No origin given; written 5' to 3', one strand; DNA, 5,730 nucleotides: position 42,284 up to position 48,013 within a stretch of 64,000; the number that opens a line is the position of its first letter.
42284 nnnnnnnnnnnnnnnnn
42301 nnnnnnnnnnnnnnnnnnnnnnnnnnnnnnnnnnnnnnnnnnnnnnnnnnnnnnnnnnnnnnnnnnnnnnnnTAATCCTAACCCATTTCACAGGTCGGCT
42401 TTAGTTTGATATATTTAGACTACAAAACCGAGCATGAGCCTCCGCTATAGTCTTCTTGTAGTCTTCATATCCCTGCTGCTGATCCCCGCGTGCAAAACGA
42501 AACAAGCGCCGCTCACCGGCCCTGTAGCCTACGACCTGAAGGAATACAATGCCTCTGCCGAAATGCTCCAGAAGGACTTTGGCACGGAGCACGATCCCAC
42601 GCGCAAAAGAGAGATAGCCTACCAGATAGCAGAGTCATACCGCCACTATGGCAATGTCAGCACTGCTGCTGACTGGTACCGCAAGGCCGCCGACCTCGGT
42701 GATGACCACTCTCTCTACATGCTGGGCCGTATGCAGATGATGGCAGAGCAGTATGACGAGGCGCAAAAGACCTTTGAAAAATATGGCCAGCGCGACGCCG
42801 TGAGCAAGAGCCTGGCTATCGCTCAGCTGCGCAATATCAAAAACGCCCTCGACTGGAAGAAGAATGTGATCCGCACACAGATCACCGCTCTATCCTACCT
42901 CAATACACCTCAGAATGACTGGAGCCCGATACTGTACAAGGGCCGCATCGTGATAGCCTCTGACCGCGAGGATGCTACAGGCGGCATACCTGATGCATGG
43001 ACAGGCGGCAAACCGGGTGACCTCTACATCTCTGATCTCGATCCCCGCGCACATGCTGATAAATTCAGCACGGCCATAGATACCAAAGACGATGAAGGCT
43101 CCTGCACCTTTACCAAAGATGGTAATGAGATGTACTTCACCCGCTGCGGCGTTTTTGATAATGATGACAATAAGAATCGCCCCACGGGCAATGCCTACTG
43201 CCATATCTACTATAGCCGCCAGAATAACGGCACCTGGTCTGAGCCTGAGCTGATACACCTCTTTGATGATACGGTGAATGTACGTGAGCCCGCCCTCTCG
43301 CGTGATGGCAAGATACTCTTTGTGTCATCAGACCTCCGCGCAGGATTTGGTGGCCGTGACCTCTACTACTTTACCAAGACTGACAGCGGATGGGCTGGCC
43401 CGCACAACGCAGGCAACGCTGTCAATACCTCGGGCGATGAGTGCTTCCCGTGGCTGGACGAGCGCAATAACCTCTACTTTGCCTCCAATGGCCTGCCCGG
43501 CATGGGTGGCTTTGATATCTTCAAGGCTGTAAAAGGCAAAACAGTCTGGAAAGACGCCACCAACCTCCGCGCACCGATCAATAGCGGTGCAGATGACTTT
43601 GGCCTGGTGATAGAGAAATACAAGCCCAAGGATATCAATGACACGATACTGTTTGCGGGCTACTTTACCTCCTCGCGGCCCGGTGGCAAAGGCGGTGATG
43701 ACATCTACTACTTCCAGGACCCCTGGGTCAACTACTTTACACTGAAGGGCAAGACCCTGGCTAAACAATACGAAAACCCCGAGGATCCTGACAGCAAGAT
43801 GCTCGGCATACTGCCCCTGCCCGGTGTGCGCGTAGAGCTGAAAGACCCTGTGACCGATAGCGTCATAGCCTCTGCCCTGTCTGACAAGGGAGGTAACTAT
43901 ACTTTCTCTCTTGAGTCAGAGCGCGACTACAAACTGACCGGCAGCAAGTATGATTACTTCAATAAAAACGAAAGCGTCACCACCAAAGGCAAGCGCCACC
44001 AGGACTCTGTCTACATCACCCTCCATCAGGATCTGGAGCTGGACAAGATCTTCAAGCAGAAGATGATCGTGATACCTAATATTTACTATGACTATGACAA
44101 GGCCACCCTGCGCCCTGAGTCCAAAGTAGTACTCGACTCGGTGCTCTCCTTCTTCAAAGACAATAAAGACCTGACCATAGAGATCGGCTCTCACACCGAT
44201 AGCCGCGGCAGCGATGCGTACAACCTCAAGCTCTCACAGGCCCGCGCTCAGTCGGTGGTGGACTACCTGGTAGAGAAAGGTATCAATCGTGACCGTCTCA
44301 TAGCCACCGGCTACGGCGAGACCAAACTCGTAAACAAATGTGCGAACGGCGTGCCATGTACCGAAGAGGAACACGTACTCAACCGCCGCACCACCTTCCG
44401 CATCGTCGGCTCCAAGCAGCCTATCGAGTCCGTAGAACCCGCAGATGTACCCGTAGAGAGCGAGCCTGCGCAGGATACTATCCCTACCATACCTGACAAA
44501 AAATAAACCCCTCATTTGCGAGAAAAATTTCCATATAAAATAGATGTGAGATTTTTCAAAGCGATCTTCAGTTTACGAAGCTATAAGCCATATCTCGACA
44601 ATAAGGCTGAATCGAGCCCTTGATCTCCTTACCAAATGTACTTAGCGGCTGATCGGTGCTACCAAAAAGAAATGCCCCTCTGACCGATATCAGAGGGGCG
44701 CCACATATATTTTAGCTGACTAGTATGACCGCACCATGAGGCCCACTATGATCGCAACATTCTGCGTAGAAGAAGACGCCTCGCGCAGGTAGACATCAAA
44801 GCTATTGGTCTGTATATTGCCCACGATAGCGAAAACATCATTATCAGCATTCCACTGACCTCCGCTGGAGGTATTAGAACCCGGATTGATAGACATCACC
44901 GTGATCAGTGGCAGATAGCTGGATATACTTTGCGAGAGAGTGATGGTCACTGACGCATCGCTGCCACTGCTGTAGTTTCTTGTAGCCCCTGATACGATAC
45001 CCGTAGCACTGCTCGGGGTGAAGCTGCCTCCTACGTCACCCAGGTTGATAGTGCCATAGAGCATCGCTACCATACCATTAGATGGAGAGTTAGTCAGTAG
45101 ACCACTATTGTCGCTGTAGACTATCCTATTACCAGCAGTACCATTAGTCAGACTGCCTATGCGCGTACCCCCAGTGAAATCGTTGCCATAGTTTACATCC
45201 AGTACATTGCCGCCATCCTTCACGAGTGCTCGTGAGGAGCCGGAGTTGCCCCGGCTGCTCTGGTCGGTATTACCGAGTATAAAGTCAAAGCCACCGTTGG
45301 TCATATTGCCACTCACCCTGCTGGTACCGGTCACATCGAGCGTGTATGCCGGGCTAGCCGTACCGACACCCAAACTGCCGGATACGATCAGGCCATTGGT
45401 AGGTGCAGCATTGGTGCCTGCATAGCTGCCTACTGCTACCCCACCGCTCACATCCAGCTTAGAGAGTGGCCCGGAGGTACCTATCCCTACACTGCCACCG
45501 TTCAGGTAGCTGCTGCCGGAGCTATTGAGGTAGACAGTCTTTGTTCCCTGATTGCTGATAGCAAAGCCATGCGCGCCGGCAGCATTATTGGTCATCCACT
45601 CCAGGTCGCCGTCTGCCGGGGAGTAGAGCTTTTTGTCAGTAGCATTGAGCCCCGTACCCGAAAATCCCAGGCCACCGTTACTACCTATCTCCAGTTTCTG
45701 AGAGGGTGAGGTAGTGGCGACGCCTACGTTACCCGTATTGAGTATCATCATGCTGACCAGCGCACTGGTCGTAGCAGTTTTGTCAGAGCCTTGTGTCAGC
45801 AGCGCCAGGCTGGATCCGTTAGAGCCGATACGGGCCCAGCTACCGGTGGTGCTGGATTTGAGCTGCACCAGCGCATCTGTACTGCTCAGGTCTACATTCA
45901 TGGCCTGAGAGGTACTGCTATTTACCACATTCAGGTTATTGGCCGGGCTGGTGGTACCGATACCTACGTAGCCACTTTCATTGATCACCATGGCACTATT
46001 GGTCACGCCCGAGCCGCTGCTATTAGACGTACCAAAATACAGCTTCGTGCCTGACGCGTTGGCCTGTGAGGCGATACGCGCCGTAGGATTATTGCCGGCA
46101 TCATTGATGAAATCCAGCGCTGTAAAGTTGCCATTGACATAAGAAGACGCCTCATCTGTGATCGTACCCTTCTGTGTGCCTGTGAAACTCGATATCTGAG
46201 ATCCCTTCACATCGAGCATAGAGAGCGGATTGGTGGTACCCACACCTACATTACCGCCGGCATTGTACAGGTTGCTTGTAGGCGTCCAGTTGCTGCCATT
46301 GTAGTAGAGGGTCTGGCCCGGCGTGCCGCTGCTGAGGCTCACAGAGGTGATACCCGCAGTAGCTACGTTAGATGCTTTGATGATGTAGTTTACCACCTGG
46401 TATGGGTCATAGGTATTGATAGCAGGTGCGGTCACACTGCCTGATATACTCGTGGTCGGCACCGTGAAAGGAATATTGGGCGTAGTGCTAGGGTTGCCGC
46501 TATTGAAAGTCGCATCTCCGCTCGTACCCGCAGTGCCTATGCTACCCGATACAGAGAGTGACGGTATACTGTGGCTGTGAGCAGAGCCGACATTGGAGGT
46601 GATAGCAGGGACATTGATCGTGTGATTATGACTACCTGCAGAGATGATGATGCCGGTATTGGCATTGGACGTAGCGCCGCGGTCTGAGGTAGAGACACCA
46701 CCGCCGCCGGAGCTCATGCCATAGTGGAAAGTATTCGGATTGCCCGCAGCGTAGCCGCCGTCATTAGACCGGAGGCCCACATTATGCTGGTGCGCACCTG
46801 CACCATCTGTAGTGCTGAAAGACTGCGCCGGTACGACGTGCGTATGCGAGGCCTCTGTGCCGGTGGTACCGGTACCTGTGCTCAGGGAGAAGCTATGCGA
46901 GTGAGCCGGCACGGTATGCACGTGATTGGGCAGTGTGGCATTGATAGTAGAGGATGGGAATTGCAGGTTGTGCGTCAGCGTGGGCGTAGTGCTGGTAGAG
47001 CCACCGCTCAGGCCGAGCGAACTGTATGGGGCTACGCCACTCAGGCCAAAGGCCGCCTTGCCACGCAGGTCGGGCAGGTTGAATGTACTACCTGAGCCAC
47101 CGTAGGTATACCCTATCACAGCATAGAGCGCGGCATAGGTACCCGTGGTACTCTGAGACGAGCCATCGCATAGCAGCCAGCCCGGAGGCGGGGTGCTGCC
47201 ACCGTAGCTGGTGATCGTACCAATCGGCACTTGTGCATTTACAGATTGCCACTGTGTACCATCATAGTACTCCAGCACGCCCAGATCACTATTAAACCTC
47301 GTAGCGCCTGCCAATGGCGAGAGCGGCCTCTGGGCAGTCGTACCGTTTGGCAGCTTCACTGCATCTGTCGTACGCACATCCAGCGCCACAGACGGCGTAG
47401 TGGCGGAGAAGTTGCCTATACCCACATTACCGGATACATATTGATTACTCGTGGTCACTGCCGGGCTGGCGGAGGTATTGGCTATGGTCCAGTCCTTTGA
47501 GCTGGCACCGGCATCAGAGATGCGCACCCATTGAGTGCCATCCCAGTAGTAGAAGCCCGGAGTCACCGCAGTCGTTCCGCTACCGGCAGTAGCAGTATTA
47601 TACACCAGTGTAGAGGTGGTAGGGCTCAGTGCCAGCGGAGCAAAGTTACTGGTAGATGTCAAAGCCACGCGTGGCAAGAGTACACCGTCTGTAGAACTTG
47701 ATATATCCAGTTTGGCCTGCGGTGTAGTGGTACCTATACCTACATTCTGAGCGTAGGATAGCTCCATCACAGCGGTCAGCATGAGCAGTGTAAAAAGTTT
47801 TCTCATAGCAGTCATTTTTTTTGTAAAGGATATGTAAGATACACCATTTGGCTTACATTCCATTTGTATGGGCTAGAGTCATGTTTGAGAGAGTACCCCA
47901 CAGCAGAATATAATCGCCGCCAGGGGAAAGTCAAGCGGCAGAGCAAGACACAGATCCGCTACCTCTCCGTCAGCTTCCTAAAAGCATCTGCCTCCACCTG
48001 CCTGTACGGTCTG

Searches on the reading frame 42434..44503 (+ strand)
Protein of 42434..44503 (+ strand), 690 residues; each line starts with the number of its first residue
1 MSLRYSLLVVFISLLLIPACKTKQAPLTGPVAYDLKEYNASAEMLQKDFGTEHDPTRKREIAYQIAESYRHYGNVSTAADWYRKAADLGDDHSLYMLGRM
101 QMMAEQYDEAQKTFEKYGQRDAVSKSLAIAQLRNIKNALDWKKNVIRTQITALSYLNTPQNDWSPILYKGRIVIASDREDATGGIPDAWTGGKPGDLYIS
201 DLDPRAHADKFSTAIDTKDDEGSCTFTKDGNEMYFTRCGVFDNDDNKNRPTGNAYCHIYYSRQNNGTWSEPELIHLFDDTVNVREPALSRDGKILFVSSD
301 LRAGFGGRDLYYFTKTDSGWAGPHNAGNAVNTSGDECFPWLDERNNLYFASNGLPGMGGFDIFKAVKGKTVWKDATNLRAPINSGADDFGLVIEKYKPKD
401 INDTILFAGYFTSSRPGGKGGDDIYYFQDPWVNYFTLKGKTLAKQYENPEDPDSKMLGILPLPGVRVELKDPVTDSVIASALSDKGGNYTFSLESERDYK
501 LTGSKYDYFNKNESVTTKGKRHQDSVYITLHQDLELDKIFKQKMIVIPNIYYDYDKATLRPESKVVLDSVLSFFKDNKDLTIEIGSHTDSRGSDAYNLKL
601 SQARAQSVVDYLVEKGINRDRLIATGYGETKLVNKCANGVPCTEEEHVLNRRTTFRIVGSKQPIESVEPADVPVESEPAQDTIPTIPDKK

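Call 3: search_protein_families(library=pfam, proteins=[window:42434-44503:+], max_evalue=0.01)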
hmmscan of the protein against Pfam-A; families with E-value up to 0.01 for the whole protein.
window:42434-44503:+ (690 aa): 6 families
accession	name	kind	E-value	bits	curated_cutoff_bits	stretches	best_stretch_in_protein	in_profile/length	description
PF00691.25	OmpA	-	2.5e-21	76.3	27.2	1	551-638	1-90/98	OmpA family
PF07719.23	TPR_2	-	0.00012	22.4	27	0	94-116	4-26/34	Tetratricopeptide repeat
PF07676.18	PD40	-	0.00012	22.3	20.9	0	285-311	13-37/38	WD40-like Beta Propeller Repeat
PF13715.12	CarbopepD_reg_2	-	0.0014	19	32.2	1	461-538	13-85/88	CarboxypepD_reg-like domain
PF13620.12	CarboxypepD_reg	-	0.0019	19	32.3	1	461-517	13-69/82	Carboxypeptidase regulatory-like domain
PF12895.13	ANAPC3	-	0.004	17.8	27.2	0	57-116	21-81/82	Anaphase-promoting complex, cyclosome, subunit 3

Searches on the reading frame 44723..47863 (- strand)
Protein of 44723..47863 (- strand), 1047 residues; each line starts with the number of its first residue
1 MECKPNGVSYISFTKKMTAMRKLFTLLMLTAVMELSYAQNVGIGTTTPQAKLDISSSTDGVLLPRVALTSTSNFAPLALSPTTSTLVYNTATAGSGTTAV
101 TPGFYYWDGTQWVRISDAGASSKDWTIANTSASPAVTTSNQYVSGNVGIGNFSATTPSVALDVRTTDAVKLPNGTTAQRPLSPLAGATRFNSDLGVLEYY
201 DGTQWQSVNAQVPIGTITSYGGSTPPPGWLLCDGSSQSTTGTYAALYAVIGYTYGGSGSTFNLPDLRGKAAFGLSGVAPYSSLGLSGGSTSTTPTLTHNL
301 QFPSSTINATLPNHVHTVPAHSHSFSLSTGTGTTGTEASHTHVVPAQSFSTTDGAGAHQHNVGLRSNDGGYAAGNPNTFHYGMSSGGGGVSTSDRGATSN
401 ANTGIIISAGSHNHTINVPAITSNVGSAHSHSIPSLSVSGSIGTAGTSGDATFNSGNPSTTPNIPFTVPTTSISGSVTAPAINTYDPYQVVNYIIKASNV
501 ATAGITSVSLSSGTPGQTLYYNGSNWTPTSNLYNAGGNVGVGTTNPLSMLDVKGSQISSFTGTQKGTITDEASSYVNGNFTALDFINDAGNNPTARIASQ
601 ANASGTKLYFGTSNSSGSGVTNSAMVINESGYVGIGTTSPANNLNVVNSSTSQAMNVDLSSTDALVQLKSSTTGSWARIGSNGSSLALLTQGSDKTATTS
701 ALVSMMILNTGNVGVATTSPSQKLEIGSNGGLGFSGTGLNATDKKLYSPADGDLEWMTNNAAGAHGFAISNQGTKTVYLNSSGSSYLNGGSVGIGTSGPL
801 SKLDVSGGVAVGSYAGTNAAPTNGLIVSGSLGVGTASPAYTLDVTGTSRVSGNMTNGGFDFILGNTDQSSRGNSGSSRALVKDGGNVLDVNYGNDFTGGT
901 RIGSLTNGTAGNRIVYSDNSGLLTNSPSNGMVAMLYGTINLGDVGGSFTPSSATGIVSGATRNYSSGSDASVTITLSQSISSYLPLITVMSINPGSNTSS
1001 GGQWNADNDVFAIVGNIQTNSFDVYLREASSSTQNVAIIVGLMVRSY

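Call 3: search_protein_families(library=pfam, proteins=[window:44723-47863:-], max_evalue=0.01)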
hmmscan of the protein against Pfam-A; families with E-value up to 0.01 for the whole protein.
window:44723-47863:- (1047 aa): 2 families
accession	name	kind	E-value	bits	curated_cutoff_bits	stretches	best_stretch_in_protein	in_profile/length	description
PF07484.17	Collar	-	7.5e-19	67.9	24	1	215-270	1-56/57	Phage Tail Collar Domain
PF10708.14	DUF2510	-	0.00028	21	24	0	101-114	10-24/35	Protein of unknown function (DUF2510)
